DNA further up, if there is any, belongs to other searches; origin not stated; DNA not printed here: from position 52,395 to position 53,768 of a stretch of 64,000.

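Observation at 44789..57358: Nine-gene envelope-to-cytoplasm operon of unassigned function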

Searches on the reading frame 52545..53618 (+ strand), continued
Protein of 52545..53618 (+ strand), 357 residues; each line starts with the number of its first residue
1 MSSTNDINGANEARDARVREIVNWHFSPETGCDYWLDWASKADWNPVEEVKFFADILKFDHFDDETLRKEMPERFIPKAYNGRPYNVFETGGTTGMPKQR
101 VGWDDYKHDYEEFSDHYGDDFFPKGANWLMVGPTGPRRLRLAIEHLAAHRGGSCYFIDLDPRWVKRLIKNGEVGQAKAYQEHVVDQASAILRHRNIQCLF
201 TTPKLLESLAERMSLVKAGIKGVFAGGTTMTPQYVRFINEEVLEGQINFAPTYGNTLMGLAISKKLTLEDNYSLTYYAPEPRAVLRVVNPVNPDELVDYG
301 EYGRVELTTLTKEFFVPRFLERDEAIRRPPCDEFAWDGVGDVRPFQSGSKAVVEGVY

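Call 24: search_dna_similar(query=window:52545-53618:+, collection=plasmids, mode=protein, max_rows=15)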
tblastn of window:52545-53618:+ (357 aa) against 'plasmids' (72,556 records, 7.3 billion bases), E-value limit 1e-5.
Records with a match: 29; places in all: 29; records where one place covers at least 80% of the query: 29.
Best place of each record, by identity: <60% 29.
By first word of the organism name: Streptomyces 19; Pantoea 4; Streptantibioticus 2; Halomarina 1; Halalkalicoccus 1; Escherichia 1; Burkholderia 1.
By predicted mobility (MOB-suite, as given by PLSDB): non-mobilizable 24; mobilizable 3; conjugative 2.
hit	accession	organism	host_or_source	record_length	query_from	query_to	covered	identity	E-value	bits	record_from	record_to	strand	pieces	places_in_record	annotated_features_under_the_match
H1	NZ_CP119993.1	Halomarina sp. PSR21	cell culture,saline soil from Tarim ...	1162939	3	357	99%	37.2%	1e-54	200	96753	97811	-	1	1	record has no annotation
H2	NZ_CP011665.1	Streptomyces sp. Mg1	-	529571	4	357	99%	36.1%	2e-65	231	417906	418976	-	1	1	AMP-binding protein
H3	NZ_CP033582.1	Streptomyces sp. ADI95-16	-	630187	4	357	99%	36.1%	2e-65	231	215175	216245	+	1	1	AMP-binding protein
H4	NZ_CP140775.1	Streptomyces goshikiensis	cell culture,soil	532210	4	357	99%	36.1%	2e-65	231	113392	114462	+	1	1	AMP-binding protein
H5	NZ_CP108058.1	Streptomyces goshikiensis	-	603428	4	357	99%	36.1%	2e-65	231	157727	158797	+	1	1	AMP-binding protein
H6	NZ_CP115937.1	Streptomyces goshikiensis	microorganism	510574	4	357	99%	36.1%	2e-65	231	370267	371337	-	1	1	AMP-binding protein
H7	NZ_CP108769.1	Streptomyces goshikiensis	-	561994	4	357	99%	36.1%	2e-65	231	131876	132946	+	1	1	AMP-binding protein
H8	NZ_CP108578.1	Streptomyces goshikiensis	-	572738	4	357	99%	36.1%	2e-65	231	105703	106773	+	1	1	AMP-binding protein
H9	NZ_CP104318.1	Streptomyces angustmyceticus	whole organism,soil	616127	15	357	96%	35.5%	1e-46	177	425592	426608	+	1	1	arylcarboxylate reductase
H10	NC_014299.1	Halalkalicoccus jeotgali B3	-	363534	18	357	95%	35.8%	5e-49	184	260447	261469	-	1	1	hypothetical protein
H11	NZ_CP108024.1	Streptomyces sp. NBC_00316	-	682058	15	357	96%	35.4%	7e-52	192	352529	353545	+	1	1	arylcarboxylate reductase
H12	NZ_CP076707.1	Escherichia coli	-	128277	21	357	94%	35.9%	4e-53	195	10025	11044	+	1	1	phenazine antibiotic biosynthesis protein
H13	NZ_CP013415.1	Burkholderia ubonensis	soil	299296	15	357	96%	34.9%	2e-50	187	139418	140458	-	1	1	AMP-binding protein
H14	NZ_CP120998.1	Streptomyces sp. Mut1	-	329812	15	357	96%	34.6%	6e-50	186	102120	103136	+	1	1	arylcarboxylate reductase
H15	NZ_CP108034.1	Streptomyces sp. NBC_00304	-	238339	15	357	96%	33.7%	2e-47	179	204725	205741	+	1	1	arylcarboxylate reductase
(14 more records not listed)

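Call 26: get_annotated_region(hit=H12, flank=9000)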
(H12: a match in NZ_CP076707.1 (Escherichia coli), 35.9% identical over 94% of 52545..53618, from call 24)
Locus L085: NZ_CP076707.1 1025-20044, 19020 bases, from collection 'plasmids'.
description: Escherichia coli O170:H18 strain CFIAFB20120266 plasmid unnamed1, complete sequence
organism: Escherichia coli (NCBI taxid 2848145)
taxonomy: Bacteria; Pseudomonadota; Gammaproteobacteria; Enterobacterales; Enterobacteriaceae; Escherichia; Escherichia coli
host: -; source: -; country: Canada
typing (MOB-suite, as given by PLSDB): non-mobilizable; replicon IncFIB
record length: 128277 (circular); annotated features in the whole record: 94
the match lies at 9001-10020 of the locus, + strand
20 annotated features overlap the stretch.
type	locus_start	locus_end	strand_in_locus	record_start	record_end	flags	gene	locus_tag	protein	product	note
CDS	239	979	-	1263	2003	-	-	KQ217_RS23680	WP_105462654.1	tyrosine-type recombinase/integrase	GO:0015074 - DNA integration [Evidence IEA]; GO:0006310 - DNA recombination [Evidence IEA]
CDS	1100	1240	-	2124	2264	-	-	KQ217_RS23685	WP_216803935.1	transcriptional regulator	-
CDS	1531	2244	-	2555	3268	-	-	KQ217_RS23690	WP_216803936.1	DUF2461 domain-containing protein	-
CDS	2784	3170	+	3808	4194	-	-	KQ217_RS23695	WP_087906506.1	VOC family protein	-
CDS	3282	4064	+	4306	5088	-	-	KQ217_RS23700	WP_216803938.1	SDR family NAD(P)-dependent oxidoreductase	-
CDS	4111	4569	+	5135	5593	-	-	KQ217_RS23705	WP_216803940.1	PhzA/PhzB family protein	GO:0017000 - antibiotic biosynthetic process [Evidence IEA]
CDS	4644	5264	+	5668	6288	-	-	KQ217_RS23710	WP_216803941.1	isochorismatase family protein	-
CDS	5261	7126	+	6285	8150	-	-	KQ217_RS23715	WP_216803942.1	anthranilate synthase family protein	-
CDS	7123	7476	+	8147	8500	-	-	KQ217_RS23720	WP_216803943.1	hypothetical protein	-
CDS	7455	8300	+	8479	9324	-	-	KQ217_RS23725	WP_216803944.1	PhzF family phenazine biosynthesis protein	GO:0009058 - biosynthetic process [Evidence IEA]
CDS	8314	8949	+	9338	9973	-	-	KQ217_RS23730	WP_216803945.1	pyridoxal 5'-phosphate synthase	GO:0008615 - pyridoxine biosynthetic process [Evidence IEA]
CDS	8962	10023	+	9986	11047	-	-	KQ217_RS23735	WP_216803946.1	phenazine antibiotic biosynthesis protein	-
CDS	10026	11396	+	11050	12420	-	-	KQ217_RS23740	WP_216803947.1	aldehyde dehydrogenase family protein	-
CDS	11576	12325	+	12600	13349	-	-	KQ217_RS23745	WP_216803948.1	hypothetical protein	-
CDS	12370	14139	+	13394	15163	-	-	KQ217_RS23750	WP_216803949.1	non-ribosomal peptide synthetase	-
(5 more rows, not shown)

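Call 27: get_annotated_region(hit=H9, flank=7000)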
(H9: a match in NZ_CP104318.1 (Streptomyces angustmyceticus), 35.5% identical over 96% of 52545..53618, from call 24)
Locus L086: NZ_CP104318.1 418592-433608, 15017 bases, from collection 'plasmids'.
description: Streptomyces angustmyceticus strain CQUSa03 plasmid p1, complete sequence
organism: Streptomyces angustmyceticus (NCBI taxid 285578)
taxonomy: Bacteria; Actinomycetota; Actinomycetes; Kitasatosporales; Streptomycetaceae; Streptomyces; Streptomyces angustmyceticus
host: -; source: whole organism,soil; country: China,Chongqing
typing (MOB-suite, as given by PLSDB): non-mobilizable
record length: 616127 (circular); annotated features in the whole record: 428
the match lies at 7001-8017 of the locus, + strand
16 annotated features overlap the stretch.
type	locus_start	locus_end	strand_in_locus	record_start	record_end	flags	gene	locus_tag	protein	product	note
CDS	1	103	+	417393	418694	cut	-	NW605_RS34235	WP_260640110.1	class I adenylate-forming enzyme family protein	-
CDS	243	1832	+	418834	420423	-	-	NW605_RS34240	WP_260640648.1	acyl-CoA carboxylase subunit beta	-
CDS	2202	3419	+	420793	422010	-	-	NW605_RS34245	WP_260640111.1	cytochrome P450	-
CDS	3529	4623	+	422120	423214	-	-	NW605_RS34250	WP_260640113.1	Gfo/Idh/MocA family oxidoreductase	-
CDS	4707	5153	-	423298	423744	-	-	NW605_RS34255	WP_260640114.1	DUF1772 domain-containing protein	-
CDS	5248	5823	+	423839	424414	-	-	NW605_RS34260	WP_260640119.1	TetR/AcrR family transcriptional regulator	GO:0006355 - regulation of DNA-templated transcription [Evidence IEA]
CDS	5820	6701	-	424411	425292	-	-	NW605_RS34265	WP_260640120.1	1,4-dihydroxy-6-naphthoate synthase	-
CDS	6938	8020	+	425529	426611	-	-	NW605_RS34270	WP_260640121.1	arylcarboxylate reductase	-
CDS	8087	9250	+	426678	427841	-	mqnE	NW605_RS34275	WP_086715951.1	aminofutalosine synthase MqnE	GO:0009234 - menaquinone biosynthetic process [Evidence IEA]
CDS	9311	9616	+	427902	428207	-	-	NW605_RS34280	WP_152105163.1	ferredoxin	-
CDS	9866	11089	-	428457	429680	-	mqnC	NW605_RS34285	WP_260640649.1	cyclic dehypoxanthinyl futalosine synthase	GO:0009234 - menaquinone biosynthetic process [Evidence IEA]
CDS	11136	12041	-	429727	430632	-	-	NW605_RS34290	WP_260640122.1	menaquinone biosynthesis protein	-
CDS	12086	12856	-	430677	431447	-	-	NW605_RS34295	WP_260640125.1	alpha/beta fold hydrolase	-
CDS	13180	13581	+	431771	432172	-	-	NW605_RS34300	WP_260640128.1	DUF6069 family protein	-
CDS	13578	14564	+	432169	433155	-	-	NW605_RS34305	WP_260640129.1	ACP S-malonyltransferase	-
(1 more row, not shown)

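Call 36: search_solved_structures(query=A2, max_evalue=10, show_alignments=2)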
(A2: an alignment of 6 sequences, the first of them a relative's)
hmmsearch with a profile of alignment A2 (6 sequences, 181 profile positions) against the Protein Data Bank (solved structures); distinct sequences matched with E-value up to 10: 1.
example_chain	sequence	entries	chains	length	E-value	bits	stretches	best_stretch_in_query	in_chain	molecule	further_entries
9y6s_9Y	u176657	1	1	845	1.7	11.6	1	1-62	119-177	Cilia- and flagella-associated protein 58 central coiled coil domain-containing protein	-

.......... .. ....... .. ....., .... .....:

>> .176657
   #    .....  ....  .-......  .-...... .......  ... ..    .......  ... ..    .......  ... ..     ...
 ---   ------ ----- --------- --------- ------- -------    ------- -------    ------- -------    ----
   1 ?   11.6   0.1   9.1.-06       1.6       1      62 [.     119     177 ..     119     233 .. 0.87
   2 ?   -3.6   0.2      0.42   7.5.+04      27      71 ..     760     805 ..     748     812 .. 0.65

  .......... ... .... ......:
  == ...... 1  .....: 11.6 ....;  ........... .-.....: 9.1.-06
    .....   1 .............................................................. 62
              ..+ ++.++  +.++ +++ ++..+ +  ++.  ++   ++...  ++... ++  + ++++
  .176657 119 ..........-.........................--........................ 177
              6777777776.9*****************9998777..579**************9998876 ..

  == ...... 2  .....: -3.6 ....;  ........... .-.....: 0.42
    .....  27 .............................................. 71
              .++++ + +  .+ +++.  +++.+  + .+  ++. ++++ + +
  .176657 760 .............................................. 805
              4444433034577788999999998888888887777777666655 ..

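Call 37: search_protein_families(library=pfam, alignment_id=A2, max_evalue=10)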
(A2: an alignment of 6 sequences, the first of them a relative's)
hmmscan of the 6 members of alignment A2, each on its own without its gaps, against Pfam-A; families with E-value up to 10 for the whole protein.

A. member 1, L005:14901-15446:+ (181 aa): 0 families

B. families by the number of members that match (of 6 scanned): 2 families
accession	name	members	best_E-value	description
PF23124.1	Xre_MbcA_ParS-like_N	2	0.009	Antitoxin Xre/MbcA/ParS-like, N-terminal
PF25206.1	DUF7836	1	0.14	Domain of unknown function (DUF7836)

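Call 38: find_homologous_proteins(query=L005:14901-15446:+, max_evalue=0.001)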
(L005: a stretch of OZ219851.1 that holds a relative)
Query L005:14901-15446:+ (181 aa): 65 proteins with E <= 0.001 among 95 candidates.
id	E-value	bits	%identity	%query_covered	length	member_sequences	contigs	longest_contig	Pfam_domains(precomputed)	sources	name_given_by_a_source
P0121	3.4e-117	407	100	100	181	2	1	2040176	-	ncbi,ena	-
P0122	5.8e-95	334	83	100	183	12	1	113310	-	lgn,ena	-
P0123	9.4e-92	324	81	100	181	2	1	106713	-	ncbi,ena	-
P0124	9.8e-92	324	80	100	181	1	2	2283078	-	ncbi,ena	-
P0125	3.4e-90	319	80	100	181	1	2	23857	-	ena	-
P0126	1.2e-88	314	78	100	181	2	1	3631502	-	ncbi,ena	-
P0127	2.1e-86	306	77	100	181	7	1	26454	-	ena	-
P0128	1.3e-85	304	76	100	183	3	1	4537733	-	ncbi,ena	-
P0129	2.2e-84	300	77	99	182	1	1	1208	-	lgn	-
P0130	1.3e-81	291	74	99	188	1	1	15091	-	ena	-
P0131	7.9e-70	252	64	100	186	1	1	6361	-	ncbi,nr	ncbi:MAG: hypothetical protein O7C75_09980 [Verrucomicrobia bacterium]|nr:hypothetical protein [Verr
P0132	8.8e-53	197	51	99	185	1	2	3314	-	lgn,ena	-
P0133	4.9e-51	191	48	99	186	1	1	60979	-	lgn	-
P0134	4.5e-50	188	48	99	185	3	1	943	-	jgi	jgi:chorismate-pyruvate lyase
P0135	6.7e-49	184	51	99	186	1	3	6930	-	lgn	-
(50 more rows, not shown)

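Call 49: find_encoding_contigs(protein=window:52545-53618:+, flank=10000, max_places=3)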
Protein window:52545-53618:+ (357 aa): 16 contigs read that carry it; 3 places shown.
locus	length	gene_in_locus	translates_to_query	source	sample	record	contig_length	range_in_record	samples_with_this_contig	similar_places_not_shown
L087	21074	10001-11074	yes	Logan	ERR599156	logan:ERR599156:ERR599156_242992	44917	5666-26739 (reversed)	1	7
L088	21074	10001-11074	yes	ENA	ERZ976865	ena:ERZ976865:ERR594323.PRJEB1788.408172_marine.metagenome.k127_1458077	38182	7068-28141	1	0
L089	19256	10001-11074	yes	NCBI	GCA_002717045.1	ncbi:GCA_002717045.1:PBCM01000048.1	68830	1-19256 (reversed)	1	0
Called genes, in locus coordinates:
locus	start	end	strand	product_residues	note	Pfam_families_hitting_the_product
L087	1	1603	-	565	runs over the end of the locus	PF00474:SSF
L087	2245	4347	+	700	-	PF07715:Plug, PF00593:TonB_dep_Rec_b-barrel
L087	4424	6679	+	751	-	PF01011:PQQ (faint), PF13570:Beta-prop_ACSF4 (faint), PF13360:PQQ_2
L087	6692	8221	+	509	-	PF01011:PQQ (faint), PF13570:Beta-prop_ACSF4, PF13360:PQQ_2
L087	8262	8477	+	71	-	PF11755:DUF3311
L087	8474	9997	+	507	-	PF00474:SSF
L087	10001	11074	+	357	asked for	-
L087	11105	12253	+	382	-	PF00465:Fe-ADH, PF13685:Fe-ADH_2, PF25137:ADH_Fe_C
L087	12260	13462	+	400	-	PF13360:PQQ_2, PF13570:Beta-prop_ACSF4, PF01011:PQQ (faint), PF07774:EMC1_C (faint), PF25292:Beta-prop_CGLA (faint), PF13570:Beta-prop_ACSF4, PF13360:PQQ_2, PF13570:Beta-prop_ACSF4, +1 more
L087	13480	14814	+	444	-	PF04055:Radical_SAM, PF06969:HemN_C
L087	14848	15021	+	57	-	-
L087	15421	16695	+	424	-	PF00890:FAD_binding_2 (faint), PF01266:DAO (faint), PF01494:FAD_binding_3, PF04820:Trp_halogenase, PF12831:FAD_oxidored (weak), PF04820:Trp_halogenase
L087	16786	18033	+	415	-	PF13439:Glyco_transf_4 (weak), PF20706:GT4-conflict, PF00534:Glycos_transf_1, PF13692:Glyco_trans_1_4, PF13524:Glyco_trans_1_2 (weak)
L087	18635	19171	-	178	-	PF00571:CBS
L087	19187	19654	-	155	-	PF00571:CBS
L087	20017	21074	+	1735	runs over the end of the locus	PF07635:PSCyt1, PF23381:Beta-prop_IFT122_1st, PF24805:EIF3I, PF24807:WD40_CDC20-Fz, PF25174:Beta-prop_THOC3, PF25173:Beta-prop_WDR3_1st, PF25175:Beta-prop_WDR5, PF24814:WD40_Prp19, +12 more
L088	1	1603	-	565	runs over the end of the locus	PF00474:SSF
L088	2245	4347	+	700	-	PF07715:Plug, PF00593:TonB_dep_Rec_b-barrel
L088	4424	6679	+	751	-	PF01011:PQQ (faint), PF13570:Beta-prop_ACSF4 (faint), PF13360:PQQ_2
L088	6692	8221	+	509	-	PF01011:PQQ (faint), PF13570:Beta-prop_ACSF4, PF13360:PQQ_2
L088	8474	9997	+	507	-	PF00474:SSF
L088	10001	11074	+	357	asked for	-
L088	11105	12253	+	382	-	PF00465:Fe-ADH, PF13685:Fe-ADH_2, PF25137:ADH_Fe_C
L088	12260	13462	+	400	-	PF01011:PQQ (faint), PF13570:Beta-prop_ACSF4, PF13360:PQQ_2, PF25292:Beta-prop_CGLA (faint), PF25175:Beta-prop_WDR5 (faint), PF07774:EMC1_C (faint), PF13570:Beta-prop_ACSF4, PF13360:PQQ_2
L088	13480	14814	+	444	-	PF04055:Radical_SAM, PF06969:HemN_C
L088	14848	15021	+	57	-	-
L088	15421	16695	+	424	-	PF00890:FAD_binding_2 (faint), PF01266:DAO (faint), PF01494:FAD_binding_3, PF04820:Trp_halogenase, PF12831:FAD_oxidored (weak), PF04820:Trp_halogenase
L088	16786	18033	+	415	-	PF13439:Glyco_transf_4 (weak), PF20706:GT4-conflict, PF00534:Glycos_transf_1, PF13692:Glyco_trans_1_4, PF13524:Glyco_trans_1_2 (weak)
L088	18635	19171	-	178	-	PF00571:CBS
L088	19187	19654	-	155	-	PF00571:CBS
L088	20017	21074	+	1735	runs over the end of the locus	PF07635:PSCyt1, PF23381:Beta-prop_IFT122_1st, PF24805:EIF3I, PF24807:WD40_CDC20-Fz, PF25174:Beta-prop_THOC3, PF25173:Beta-prop_WDR3_1st, PF25175:Beta-prop_WDR5, PF24814:WD40_Prp19, +12 more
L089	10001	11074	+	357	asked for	-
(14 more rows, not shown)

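Call 50: predict_structure(alignment_id=A3)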
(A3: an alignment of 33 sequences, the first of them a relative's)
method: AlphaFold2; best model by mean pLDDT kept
length: 181 residues; sequences in the alignment: 33
mean_pLDDT: 92.1   pTM: 0.88
mean pLDDT of the five models: 92.1, 91.8, 91.7, 91.0, 91.0
residues with pLDDT >= 90: 153; 70-90: 21; 50-70: 7; < 50: 0
segments of 3 or more residues with pLDDT < 50: none
pLDDT, mean of each block of 10 residues (from residue 1): 64 90 92 94 91 95 96 93 94 97 95 95 95 93 94 94 93 95 80
secondary structure, 60 per line:
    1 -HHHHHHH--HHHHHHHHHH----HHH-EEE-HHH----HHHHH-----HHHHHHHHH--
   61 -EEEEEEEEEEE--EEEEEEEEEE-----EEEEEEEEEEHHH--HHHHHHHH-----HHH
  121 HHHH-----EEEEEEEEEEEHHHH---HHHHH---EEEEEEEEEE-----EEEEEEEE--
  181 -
elements in order: H2-8 H11-20 E29-31 H40-44 H50-58 E62-72 E75-84 E90-99 H105-112 H118-124 E130-140 H141-144 H148-152 E156-165 E171-178

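Call 52: fold_search(model_id=the predicted structure, library=pdb)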
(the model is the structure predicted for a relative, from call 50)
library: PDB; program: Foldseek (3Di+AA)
matches with E <= 10: 1109; with E <= 0.001: 26
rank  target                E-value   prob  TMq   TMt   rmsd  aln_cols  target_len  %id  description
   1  2nwi_A                3.4e-07  1.00  0.64  0.72   3.3       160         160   19  Crystal structure of protein AF1396 from Archaeoglobus fulgidus, Pfam DUF98 (released 2006-11-21)
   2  2nwi_F                4.4e-07  1.00  0.65  0.73   2.9       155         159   19  Crystal structure of protein AF1396 from Archaeoglobus fulgidus, Pfam DUF98 (released 2006-11-21)
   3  2nwi_B                1.5e-06  1.00  0.64  0.74   2.9       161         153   19  Crystal structure of protein AF1396 from Archaeoglobus fulgidus, Pfam DUF98 (released 2006-11-21)
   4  3f8m_B                2.3e-05  1.00  0.55  0.45   3.8       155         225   14  Crystal Structure of PhnF from Mycobacterium smegmatis (released 2009-11-17)
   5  1g81                  4.5e-05  1.00  0.50  0.54   5.0       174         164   18  CHORISMATE LYASE WITH BOUND PRODUCT, ORTHORHOMBIC CRYSTAL FORM (released 2001-05-15)
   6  3f8m_A                4.8e-05  1.00  0.53  0.43   3.8       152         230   15  Crystal Structure of PhnF from Mycobacterium smegmatis (released 2009-11-17)
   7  4zsk_B                6.3e-05  1.00  0.53  0.58   3.9       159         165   11  Crystal structure of the effector-binding domain of DasR (DasR-EBD) in complex with N-acetylglucosamine-6-phosphate (released 2016-06-08)
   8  4zsi_B                7.1e-05  1.00  0.50  0.54   4.4       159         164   10  Crystal structure of the effector-binding domain of DasR (DasR-EBD) in complex with glucosamine-6-phosphate (released 2016-06-08)
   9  1fw9                  1.0e-04  1.00  0.50  0.54   4.7       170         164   19  CHORISMATE LYASE WITH BOUND PRODUCT (released 2001-03-22)
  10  3f8l_A                1.5e-04  1.00  0.55  0.60   3.6       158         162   13  Crystal Structure of the Effector Domain of PhnF from Mycobacterium smegmatis (released 2009-11-17)
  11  1jd3                  1.6e-04  1.00  0.50  0.54   5.1       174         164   18  Chorismate lyase G90A mutant with bound product (released 2001-06-20)
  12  1g1b_A                1.7e-04  1.00  0.49  0.54   5.0       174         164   19  CHORISMATE LYASE (WILD-TYPE) WITH BOUND PRODUCT (released 2001-04-11)
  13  4zsi_A                1.8e-04  1.00  0.51  0.55   4.2       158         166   10  Crystal structure of the effector-binding domain of DasR (DasR-EBD) in complex with glucosamine-6-phosphate (released 2016-06-08)
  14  9i0v_A                1.8e-04  1.00  0.47  0.38   4.6       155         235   10  Crystal structure of DasR in complex with a synthetic DasR-binding RNA aptamer (released 2026-01-28)
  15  2wv0_H                2.4e-04  1.00  0.50  0.42  16.8       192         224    8  Crystal structure of the GntR-HutC family member YvoA from Bacillus subtilis (released 2010-01-12)
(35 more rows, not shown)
